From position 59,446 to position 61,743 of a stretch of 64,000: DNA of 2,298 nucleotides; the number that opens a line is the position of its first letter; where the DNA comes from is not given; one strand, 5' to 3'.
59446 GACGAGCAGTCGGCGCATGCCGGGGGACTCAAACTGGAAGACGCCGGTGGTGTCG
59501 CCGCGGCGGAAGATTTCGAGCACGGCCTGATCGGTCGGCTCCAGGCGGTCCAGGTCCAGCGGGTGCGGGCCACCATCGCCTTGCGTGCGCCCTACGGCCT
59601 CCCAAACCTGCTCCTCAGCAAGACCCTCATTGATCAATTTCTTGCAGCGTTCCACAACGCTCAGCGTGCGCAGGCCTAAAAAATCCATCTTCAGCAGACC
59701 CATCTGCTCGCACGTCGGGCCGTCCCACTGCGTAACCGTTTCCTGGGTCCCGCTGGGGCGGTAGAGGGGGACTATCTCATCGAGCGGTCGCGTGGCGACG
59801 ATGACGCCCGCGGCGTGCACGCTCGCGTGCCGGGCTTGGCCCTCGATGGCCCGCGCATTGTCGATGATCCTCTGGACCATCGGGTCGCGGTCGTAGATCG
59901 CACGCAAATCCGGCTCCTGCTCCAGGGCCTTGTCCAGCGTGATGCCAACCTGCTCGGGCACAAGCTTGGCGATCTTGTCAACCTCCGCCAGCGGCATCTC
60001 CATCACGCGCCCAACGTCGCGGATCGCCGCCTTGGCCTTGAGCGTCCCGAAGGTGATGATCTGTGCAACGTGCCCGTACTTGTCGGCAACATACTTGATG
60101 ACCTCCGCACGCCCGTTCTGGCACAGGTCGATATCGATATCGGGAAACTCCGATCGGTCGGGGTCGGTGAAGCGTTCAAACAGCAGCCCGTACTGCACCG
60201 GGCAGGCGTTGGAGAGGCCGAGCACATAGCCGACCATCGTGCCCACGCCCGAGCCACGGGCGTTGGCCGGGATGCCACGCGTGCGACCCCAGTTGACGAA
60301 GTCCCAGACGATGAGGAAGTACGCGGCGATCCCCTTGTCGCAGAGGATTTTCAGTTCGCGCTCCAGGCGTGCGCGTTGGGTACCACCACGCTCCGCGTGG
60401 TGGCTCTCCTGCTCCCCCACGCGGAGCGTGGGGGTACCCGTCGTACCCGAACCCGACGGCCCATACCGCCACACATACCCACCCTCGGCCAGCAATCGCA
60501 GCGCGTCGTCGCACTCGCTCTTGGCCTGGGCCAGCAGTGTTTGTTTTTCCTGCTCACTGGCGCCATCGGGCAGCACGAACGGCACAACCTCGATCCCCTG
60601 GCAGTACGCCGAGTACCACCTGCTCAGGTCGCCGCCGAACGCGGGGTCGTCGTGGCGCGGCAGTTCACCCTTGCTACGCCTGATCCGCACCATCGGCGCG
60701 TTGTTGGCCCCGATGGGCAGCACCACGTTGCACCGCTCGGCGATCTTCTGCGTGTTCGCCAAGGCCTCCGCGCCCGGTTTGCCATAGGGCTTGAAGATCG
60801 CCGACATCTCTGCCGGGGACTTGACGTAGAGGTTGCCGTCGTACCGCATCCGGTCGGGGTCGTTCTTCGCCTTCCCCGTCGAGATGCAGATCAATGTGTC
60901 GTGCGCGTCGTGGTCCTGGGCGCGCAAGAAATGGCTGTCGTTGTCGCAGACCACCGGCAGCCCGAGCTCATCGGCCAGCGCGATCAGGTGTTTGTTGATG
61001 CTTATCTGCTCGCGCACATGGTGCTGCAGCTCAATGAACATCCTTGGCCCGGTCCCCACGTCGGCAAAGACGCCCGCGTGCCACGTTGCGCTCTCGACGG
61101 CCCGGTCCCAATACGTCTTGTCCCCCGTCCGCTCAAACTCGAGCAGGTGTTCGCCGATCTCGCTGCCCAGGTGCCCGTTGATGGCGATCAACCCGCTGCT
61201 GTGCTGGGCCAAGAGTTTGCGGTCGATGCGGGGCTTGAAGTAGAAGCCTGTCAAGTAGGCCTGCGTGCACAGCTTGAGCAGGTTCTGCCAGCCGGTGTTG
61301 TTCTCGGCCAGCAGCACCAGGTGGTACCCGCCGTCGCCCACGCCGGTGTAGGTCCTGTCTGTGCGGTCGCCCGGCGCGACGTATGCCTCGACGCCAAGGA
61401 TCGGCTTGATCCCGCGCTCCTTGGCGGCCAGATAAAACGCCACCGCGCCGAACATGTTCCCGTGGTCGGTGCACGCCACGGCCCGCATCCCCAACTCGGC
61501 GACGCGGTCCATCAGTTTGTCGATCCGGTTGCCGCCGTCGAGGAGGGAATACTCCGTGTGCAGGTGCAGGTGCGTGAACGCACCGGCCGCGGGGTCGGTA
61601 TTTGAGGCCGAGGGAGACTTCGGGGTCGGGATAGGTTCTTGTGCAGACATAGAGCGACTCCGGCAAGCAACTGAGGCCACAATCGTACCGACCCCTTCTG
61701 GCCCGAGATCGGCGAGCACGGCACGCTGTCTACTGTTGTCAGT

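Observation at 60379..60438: REPIN-like inverted doublet of the same REP inserted in-frame (exactly 60 nt) in dnaE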

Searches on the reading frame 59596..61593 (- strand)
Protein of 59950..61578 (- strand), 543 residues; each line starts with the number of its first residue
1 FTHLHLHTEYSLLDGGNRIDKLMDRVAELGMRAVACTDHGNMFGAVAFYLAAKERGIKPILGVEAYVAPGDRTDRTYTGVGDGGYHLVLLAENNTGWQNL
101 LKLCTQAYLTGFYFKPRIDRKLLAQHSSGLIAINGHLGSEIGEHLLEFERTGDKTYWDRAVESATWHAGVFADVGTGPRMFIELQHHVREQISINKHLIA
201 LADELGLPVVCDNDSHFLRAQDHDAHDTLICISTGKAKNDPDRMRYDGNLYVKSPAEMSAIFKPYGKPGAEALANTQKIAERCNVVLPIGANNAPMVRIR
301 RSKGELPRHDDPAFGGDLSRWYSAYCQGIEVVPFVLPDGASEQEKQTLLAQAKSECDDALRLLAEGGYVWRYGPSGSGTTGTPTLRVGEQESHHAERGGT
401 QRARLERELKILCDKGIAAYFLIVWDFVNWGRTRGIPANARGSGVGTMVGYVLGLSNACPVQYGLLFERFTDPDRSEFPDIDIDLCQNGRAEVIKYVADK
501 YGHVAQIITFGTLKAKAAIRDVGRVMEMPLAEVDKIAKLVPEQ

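Call 41: search_solved_structures(query=window:59950-61578:-, max_evalue=1e-20, show_alignments=2)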
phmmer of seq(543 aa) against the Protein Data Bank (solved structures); distinct sequences matched with E-value up to 1e-20: 12.
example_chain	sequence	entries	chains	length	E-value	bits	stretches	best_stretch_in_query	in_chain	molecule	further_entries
2hpi_A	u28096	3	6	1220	1.1e-99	337.8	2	1-292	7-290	DNA polymerase III alpha subunit | DNA polymerase III subunit alpha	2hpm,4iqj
3e0d_A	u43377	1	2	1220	2.7e-98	333.2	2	1-292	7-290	DNA polymerase III subunit alpha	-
5lew_A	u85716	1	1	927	6e-85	289.1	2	1-283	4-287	DNA polymerase III subunit alpha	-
7pu7_A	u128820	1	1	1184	1.3e-84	288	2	1-283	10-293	DNA polymerase III subunit alpha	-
4jom_A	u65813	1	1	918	6.4e-84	285.8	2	1-294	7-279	DNA polymerase III subunit alpha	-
2hnh_A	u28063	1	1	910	1.5e-80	274.6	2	395-542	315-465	DNA polymerase III alpha subunit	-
2hqa_A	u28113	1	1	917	1.6e-80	274.6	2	395-542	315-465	DNA polymerase III alpha subunit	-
5m1s_A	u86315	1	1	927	1.6e-80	274.5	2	395-542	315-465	DNA polymerase III subunit alpha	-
5fku_A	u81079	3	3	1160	3.5e-80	273.4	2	395-542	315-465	DNA POLYMERASE III SUBUNIT ALPHA | DNA POLYMERASE III ALPHA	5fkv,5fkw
4gx8_A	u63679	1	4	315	5.7e-38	134.1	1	1-285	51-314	DNA polymerase III subunit epsilon,DNA polymerase III subunit alpha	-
4gx9_A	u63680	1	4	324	6.3e-38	133.9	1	1-285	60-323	DNA polymerase III subunit epsilon,DNA polymerase III subunit alpha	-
3f2b_A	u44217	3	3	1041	2e-27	99.3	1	3-290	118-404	DNA-directed DNA polymerase III alpha chain | GEOBACILLUS KAUSTOPHILUS DNA POLC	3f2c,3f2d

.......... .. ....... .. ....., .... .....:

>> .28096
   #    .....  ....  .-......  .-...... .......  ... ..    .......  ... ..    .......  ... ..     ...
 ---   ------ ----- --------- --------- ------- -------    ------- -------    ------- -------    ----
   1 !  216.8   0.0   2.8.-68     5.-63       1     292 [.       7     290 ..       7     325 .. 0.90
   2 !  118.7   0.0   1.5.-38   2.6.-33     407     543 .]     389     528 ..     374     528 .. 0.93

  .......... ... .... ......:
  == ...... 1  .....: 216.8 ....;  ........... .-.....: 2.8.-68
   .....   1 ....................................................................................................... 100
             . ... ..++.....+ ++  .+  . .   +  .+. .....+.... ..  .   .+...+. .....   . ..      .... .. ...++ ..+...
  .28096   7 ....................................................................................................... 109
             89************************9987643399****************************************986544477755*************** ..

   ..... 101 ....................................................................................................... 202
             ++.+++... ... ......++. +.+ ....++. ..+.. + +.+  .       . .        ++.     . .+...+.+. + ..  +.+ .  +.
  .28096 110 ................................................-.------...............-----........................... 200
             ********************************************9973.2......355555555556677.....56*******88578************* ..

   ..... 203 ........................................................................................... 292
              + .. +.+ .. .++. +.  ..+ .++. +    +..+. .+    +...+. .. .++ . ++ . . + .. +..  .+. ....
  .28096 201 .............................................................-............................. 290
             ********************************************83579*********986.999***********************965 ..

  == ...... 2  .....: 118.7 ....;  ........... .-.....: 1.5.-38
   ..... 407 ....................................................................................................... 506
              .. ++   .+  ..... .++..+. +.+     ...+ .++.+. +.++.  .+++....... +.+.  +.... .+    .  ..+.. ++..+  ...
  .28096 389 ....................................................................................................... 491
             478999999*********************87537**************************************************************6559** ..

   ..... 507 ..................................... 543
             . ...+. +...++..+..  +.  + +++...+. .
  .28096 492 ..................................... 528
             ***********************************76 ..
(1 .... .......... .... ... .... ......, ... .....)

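Call 50: predict_structure(alignment_id=A1)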
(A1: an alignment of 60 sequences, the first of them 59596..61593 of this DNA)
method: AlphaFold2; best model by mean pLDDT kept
length: 666 residues; sequences in the alignment: 60
mean_pLDDT: 91.2   pTM: 0.89
mean pLDDT of the five models: 91.2, 90.4, 88.8, 88.4, 88.1
residues with pLDDT >= 90: 497; 70-90: 134; 50-70: 12; < 50: 23
segments of 3 or more residues with pLDDT < 50: 1-3, 382-401
pLDDT, mean of each block of 10 residues (from residue 1): 79 93 97 98 95 98 98 88 73 98 97 79 94 98 96 98 98 96 97 97 99 97 97 95 95 96 98 98 98 91 93 96 95 94 94 95 97 91 40 43 77 94 93 92 84 92 87 84 84 89 89 94 98 98 96 98 98 98 94 87 91 87 94 88 81 87 82
secondary structure, 60 per line:
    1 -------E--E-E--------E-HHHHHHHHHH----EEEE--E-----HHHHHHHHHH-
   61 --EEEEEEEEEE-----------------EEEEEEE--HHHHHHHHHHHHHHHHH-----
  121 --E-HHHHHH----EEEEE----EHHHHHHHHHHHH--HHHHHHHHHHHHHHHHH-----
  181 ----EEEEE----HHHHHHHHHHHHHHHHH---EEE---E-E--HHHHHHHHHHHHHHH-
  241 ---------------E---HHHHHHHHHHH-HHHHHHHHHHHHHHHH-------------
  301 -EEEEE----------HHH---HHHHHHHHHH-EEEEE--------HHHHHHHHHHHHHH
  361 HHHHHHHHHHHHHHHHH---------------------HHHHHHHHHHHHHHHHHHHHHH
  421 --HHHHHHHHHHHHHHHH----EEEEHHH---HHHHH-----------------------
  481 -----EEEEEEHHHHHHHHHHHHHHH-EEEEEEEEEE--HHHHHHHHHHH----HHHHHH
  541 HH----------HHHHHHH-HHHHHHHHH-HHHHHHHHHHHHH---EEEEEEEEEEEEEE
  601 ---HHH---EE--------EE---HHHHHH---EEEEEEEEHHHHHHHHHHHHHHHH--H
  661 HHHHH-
elements in order: H24-33 E38-41 H50-59 E63-72 E90-96 H99-115 H125-130 E135-139 H145-156 H159-175 E185-189 H194-210 E214-216 H225-239 H260-270 H272-287 E302-306 H323-332 E334-338 H347-377 H399-420 H423-438 E443-446 H453-457 E486-491 H492-506 E508-517 H520-530 H535-542 H553-559 H561-569 H571-583 E587-600 H625-630 E634-641 H642-657 H660-665
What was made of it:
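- The loop is predicted to be disordered (call 50).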

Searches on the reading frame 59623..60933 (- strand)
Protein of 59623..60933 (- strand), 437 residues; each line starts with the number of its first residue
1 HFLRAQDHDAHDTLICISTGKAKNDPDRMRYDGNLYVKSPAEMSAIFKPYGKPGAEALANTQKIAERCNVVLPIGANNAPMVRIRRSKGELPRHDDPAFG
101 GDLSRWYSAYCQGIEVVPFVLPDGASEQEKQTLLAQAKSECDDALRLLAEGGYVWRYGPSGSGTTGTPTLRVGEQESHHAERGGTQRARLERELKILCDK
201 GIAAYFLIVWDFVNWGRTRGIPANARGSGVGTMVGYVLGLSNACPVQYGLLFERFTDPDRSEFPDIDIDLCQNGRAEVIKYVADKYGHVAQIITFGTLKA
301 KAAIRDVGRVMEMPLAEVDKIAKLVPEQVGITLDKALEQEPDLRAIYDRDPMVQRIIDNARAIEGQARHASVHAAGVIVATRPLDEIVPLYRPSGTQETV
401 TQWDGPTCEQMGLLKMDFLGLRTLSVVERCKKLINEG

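Call 15: find_homologous_proteins(query=window:59623-60933:-, max_evalue=1e-30)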
Query seq(437 aa) (437 aa): 7800 proteins with E <= 1e-30 among 8000 candidates; the best 120 are listed.
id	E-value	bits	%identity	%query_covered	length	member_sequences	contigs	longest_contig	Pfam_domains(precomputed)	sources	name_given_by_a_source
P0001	1.8e-201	688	70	100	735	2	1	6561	PF02811.27,PF07733.19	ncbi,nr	ncbi:MAG TPA: DNA polymerase III subunit alpha, partial [Phycisphaerales bacterium]|nr:DNA polymeras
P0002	2.3e-182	625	64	100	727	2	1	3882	PF02811.27,PF07733.19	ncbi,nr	ncbi:MAG TPA: PHP domain-containing protein, partial [Phycisphaerales bacterium]|nr:PHP domain-conta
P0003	2.1e-166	572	61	97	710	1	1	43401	PF02811.27,PF07733.19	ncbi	-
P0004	2.1e-160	552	61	100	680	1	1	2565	PF02811.27,PF07733.19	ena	-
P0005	3.7e-152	525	58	96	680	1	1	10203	PF02811.27,PF07733.19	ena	-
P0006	7.1e-148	511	57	99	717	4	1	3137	PF02811.27,PF17657.7,PF07733.19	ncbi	ncbi:MAG: DNA polymerase III subunit alpha, partial [Planctomycetota bacterium]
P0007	8.7e-148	511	56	100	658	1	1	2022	PF02811.27,PF07733.19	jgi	jgi:DNA polymerase-3 subunit alpha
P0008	8.6e-146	504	56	100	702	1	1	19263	PF02811.27,PF17657.7,PF07733.19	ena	-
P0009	5.3e-145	502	54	100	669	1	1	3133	PF02811.27,PF07733.19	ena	-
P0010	4.0e-144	499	56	100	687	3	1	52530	PF02811.27,PF07733.19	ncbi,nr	ncbi:MAG: DNA polymerase III subunit alpha, partial [Phycisphaerales bacterium]|nr:DNA polymerase II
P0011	7.1e-144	498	55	100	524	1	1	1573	PF07733.19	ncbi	ncbi:MAG: hypothetical protein AAGL98_07015, partial [Planctomycetota bacterium]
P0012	6.0e-141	488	63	83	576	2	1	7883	PF02811.27,PF07733.19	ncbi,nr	ncbi:MAG: DNA polymerase III subunit alpha, partial [Planctomycetes bacterium]|nr:DNA polymerase III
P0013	4.1e-138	479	62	82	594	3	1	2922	PF02811.27,PF07733.19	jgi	-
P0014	9.0e-137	474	53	100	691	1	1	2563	PF02811.27,PF17657.7,PF07733.19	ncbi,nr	ncbi:MAG TPA: DNA polymerase III subunit alpha, partial [Phycisphaerales bacterium]|nr:DNA polymeras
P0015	5.2e-132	459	61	78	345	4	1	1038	PF07733.19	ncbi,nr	ncbi:MAG: hypothetical protein K8E66_06600, partial [Phycisphaerales bacterium]|nr:hypothetical prot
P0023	1.1e-123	431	68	68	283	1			PF07733.19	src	-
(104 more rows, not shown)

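Call 21: find_encoding_contigs(protein=P0001, flank=3000, max_places=2)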
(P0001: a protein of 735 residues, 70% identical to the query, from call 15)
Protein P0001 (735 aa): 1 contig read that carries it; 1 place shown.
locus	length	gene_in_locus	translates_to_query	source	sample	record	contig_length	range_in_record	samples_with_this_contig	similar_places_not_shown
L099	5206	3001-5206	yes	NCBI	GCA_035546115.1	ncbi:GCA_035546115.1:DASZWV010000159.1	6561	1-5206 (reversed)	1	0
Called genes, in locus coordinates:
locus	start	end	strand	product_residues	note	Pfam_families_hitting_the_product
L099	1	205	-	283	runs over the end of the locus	-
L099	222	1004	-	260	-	PF01618:MotA_ExbB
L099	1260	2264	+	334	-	PF01063:Aminotran_4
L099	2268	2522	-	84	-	-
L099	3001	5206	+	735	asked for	PF02811:PHP, PF07733:DNA_pol3_alpha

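Call 22: find_encoding_contigs(protein=P0023, flank=1000, max_places=2)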
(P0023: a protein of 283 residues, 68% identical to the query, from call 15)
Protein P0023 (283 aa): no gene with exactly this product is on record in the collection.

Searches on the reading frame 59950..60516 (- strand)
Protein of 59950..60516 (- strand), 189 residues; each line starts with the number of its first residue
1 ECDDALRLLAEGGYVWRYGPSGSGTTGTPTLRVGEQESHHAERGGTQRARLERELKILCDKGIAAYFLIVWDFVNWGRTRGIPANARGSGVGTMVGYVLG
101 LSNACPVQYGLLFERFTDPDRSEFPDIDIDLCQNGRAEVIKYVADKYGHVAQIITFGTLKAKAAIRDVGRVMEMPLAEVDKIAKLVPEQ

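Call 34: find_related_loci(query=window:59950-60516:-, collection=metagenome_contigs, flank=1500)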
Query seq(189 aa) (189 aa) in metagenome_contigs; peptide patterns used: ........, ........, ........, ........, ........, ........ (x = any residue, [..] = any of these).
600 stretches matched a pattern (row limit reached: there are more); 453 encode a relative of the query (tblastn E <= 1e-3); the best 80 are kept; 80 distinct loci.
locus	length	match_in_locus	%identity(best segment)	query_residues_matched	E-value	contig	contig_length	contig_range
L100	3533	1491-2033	78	1-189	4e-95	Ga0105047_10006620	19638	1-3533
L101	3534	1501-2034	75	1-189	3e-93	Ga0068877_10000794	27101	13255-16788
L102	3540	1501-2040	77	1-189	3e-93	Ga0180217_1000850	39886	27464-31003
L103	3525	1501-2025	74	1-188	4e-93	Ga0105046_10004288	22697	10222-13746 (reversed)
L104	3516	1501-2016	74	1-188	2e-91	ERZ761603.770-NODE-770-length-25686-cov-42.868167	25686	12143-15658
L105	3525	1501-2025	75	2-189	2e-91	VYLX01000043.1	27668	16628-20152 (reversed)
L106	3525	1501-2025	72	1-189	1e-91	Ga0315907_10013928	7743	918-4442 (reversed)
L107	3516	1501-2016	74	1-188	5e-91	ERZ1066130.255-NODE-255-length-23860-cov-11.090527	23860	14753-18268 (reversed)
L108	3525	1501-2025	75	2-189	6e-91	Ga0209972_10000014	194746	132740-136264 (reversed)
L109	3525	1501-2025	75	2-189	5e-91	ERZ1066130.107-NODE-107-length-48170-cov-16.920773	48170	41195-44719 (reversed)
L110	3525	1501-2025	75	2-189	6e-91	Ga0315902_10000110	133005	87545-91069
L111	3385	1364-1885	74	1-189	1e-90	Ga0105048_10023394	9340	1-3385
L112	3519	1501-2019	72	1-188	2e-90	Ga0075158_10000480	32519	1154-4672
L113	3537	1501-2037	74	1-188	3e-90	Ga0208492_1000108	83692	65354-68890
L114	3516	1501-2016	75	1-189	5e-90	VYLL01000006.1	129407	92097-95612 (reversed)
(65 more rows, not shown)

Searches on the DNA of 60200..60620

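Call 66: search_rna_families(source=window, start=60200, end=60620, threshold=evalue, max_evalue=1)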
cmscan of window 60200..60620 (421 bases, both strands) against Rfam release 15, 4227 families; matches with E-value up to 1: 1.
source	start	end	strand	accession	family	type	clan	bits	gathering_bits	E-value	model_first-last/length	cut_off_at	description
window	60377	60440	+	RF03437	mir-2392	Gene; miRNA;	-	20.1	90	0.35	1-84/84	no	mir-2392 microRNA precursor family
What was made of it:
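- Tried and rejected: The only hit is a chance miRNA-like hairpin, 20 bits against a gathering score of 90 (call 66).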
